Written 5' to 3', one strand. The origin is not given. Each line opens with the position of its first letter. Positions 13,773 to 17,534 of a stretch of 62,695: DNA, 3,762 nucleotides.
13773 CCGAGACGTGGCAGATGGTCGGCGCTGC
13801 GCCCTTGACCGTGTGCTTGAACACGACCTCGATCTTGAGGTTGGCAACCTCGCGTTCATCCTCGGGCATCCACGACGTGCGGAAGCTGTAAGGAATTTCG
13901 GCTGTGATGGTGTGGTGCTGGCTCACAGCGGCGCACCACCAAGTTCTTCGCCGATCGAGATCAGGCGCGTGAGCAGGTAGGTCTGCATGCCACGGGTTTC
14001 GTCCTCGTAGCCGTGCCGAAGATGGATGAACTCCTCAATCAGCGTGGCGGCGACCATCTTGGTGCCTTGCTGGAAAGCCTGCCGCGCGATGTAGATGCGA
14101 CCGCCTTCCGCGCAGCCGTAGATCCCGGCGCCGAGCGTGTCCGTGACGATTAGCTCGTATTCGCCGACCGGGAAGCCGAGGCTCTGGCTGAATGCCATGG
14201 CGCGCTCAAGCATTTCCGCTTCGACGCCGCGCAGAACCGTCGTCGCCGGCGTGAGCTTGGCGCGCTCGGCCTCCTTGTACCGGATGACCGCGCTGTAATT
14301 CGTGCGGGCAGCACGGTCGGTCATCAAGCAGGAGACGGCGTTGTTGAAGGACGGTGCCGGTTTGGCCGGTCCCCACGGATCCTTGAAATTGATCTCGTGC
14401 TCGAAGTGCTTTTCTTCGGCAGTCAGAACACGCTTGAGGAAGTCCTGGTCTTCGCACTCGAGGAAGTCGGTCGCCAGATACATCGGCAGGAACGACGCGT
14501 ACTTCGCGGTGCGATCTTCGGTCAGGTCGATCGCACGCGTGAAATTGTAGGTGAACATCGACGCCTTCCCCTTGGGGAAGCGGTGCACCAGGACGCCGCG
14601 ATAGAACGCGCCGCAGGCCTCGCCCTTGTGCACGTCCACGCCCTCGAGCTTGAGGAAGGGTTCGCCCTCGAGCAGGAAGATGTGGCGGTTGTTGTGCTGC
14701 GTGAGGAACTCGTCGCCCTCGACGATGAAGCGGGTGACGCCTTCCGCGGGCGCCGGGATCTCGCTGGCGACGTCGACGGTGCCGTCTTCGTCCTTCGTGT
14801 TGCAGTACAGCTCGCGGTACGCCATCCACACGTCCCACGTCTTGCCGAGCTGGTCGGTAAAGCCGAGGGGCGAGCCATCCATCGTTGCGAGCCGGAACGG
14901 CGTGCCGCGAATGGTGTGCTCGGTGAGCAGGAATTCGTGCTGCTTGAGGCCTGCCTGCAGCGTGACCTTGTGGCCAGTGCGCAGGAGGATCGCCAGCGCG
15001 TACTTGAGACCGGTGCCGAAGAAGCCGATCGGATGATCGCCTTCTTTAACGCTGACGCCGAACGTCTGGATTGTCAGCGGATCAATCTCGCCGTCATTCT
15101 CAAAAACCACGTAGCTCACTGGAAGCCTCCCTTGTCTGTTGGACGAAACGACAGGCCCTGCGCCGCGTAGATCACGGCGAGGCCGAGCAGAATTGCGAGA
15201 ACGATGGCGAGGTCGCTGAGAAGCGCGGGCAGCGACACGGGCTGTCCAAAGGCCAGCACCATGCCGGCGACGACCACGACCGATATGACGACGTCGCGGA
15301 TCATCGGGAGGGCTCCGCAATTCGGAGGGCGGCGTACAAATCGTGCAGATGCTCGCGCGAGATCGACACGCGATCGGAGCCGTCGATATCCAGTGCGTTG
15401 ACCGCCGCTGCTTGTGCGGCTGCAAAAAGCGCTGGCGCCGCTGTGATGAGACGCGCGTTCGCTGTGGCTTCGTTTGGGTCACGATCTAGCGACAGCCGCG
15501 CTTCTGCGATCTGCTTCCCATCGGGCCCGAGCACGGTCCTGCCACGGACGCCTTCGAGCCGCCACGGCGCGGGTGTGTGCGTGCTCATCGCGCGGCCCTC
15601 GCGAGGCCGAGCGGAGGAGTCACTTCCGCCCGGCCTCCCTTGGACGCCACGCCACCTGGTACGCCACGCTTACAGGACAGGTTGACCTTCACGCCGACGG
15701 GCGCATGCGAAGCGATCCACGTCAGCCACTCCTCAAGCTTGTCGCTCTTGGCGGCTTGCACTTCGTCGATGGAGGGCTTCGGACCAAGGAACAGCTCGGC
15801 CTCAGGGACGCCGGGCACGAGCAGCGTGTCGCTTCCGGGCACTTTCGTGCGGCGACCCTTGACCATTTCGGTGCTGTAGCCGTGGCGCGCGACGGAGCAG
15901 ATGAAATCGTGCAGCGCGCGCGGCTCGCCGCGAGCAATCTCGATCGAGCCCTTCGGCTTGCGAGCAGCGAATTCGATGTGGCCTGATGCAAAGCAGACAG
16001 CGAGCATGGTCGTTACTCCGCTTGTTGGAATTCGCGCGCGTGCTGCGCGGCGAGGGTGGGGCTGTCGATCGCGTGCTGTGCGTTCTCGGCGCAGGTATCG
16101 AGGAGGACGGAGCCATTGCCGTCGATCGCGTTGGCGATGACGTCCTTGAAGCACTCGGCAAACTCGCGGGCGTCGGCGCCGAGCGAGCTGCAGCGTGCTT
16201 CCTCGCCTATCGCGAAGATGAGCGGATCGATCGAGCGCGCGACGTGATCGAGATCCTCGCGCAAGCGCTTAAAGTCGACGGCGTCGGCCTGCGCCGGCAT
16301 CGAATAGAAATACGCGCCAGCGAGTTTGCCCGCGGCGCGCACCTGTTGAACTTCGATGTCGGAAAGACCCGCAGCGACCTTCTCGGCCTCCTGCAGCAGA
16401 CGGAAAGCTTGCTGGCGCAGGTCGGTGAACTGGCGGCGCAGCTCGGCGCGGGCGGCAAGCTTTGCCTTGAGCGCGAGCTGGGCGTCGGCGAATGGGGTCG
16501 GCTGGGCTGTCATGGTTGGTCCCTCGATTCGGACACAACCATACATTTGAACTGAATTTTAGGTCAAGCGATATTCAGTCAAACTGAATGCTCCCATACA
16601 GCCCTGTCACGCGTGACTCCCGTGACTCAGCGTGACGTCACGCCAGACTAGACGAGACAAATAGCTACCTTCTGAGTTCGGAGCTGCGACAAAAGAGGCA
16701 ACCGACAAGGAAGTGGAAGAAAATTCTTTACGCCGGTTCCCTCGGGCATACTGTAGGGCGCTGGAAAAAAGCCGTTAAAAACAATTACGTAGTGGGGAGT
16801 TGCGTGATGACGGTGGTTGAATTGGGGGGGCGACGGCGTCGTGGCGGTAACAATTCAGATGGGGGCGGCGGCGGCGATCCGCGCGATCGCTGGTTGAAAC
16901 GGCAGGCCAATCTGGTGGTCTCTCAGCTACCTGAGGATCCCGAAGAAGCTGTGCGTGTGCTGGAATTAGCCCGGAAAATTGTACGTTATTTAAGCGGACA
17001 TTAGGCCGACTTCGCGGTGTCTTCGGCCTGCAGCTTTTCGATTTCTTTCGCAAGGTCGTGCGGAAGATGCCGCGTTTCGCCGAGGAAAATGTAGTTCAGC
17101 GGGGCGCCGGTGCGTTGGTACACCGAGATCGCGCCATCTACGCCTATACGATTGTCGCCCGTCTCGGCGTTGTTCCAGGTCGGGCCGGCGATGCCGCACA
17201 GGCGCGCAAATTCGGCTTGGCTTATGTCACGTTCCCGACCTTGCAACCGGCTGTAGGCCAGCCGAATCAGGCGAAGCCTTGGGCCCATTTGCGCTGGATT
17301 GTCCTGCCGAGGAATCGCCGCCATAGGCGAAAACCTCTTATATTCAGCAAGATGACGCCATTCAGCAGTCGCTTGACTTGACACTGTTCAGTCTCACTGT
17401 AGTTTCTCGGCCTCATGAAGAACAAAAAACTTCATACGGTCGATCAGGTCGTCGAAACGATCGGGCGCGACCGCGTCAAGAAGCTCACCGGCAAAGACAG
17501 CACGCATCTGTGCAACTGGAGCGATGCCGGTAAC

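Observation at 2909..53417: The 12-bp palindrome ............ occurs seven times, mostly just upstream of gene starts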

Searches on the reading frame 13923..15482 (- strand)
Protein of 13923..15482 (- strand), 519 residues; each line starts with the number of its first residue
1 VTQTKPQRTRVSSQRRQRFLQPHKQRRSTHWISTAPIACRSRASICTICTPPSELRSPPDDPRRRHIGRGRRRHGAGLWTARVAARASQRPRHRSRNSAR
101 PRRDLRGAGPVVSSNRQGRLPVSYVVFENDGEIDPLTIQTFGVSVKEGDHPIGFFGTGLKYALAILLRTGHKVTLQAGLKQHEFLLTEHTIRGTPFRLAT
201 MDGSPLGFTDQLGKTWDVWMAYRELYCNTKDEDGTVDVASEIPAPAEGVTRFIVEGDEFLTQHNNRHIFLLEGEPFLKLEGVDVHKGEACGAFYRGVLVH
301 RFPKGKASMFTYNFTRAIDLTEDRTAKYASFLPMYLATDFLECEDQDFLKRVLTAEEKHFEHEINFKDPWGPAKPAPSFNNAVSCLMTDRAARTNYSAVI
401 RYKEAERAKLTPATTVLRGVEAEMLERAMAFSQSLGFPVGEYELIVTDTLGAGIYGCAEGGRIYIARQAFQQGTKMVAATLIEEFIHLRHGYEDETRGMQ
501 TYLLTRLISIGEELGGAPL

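Call 9: search_protein_families(library=pfam, proteins=[window:13923-15482:-], max_evalue=0.01)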
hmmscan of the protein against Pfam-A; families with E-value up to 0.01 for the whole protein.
window:13923-15482:- (519 aa): 0 families

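Call 36: search_protein_families(library=phrogs, proteins=[window:13923-15482:-], max_evalue=0.01)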
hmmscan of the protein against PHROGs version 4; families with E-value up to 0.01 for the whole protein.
window:13923-15482:- (519 aa): 2 families
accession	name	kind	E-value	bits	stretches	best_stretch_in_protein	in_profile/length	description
phrog_8203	-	unknown function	1.3e-97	328.2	1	123-519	2-394/394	-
phrog_6077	-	unknown function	1.7e-07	31.7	1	129-178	50-100/366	-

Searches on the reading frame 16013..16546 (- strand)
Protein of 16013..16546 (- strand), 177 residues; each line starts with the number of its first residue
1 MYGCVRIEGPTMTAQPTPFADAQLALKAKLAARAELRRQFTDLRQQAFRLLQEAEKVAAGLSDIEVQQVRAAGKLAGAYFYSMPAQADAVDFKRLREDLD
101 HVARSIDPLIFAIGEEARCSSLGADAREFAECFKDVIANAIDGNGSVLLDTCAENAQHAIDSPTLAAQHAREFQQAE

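Call 9: search_protein_families(library=pfam, proteins=[window:16013-16546:-], max_evalue=0.01)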
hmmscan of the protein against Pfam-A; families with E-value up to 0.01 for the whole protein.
window:16013-16546:- (177 aa): 1 family
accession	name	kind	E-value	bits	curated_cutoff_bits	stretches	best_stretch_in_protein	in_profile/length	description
PF24611.2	Spectrin_Anc-1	-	0.00099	19.8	33.2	1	26-138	2-108/115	Nuclear anchorage protein 1, spectrin-like repeat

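Call 36: search_protein_families(library=phrogs, proteins=[window:16013-16513:-], max_evalue=0.01)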
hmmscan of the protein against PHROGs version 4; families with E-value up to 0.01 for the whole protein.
window:16013-16513:- (166 aa): 0 families

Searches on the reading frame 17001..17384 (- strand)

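Call 9: search_protein_families(library=pfam, proteins=[window:17001-17384:-], max_evalue=0.01)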
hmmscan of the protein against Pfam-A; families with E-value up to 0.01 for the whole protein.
window:17001-17384:- (127 aa): 1 family
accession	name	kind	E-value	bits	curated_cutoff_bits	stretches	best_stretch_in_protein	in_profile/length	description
PF13560.12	HTH_31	-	0.0055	17.4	27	0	33-79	2-41/64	Helix-turn-helix domain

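Call 36: search_protein_families(library=phrogs, proteins=[window:17001-17324:-], max_evalue=0.01)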
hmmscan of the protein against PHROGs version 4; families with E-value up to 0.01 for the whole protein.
window:17001-17324:- (107 aa): 4 families
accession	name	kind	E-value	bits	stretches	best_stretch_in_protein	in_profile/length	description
phrog_2328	-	transcription regulation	1.1e-05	26.3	1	14-86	17-81/128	transcriptional repressor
phrog_8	-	transcription regulation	2.3e-05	25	1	26-88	166-224/346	transcriptional regulator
phrog_3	-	transcription regulation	0.00021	22.2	1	24-92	90-161/430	transcriptional repressor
phrog_4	-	transcription regulation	0.0014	18.7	1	26-85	140-197/400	transcriptional repressor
